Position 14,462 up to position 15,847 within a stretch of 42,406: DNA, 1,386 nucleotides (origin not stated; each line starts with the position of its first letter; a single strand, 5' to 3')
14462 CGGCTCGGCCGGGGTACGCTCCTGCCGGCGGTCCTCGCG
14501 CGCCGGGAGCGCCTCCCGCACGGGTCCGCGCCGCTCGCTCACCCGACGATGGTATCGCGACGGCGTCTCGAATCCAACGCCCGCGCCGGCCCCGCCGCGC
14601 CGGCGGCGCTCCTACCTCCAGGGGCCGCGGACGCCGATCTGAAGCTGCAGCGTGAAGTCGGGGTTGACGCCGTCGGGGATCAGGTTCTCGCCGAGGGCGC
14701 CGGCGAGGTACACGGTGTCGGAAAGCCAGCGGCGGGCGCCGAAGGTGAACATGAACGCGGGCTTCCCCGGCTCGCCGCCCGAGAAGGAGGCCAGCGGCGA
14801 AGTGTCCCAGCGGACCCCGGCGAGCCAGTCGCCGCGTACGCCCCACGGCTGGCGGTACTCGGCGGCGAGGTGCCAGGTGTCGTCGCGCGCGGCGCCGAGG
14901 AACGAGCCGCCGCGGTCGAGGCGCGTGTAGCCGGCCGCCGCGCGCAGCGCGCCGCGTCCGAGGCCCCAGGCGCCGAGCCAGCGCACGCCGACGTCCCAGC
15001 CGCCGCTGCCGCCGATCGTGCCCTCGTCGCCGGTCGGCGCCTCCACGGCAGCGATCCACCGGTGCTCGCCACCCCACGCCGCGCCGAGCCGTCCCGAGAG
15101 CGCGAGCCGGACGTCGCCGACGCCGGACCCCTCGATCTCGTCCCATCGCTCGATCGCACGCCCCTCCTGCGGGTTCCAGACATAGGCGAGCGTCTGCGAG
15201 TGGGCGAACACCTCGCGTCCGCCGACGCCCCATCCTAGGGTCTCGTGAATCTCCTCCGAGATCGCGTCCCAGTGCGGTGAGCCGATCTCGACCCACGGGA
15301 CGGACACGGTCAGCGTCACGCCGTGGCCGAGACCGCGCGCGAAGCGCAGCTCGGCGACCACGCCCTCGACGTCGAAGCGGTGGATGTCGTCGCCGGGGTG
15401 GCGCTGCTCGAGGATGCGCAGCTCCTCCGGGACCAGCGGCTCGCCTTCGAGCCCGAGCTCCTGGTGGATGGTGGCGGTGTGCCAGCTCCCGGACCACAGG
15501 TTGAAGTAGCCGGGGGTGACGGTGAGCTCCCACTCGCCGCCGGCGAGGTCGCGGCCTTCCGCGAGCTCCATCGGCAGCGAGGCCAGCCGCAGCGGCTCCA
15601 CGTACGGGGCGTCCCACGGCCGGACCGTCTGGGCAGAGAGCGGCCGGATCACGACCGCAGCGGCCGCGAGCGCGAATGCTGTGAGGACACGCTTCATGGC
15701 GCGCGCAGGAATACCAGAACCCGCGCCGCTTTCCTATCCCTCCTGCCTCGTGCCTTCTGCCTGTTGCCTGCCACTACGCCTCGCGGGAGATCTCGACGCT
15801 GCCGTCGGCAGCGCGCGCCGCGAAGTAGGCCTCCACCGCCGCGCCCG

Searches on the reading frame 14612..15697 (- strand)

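Call 110: search_protein_families(library=pfam, proteins=[window:14612-15697:-], max_evalue=0.00001)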
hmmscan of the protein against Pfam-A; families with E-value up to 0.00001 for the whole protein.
window:14612-15697:- (361 aa): 1 family
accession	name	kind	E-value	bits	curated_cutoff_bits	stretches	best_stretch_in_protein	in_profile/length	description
PF11383.14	DUF3187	-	5.8e-12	45.9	24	1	107-352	73-314/320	Protein of unknown function (DUF3187)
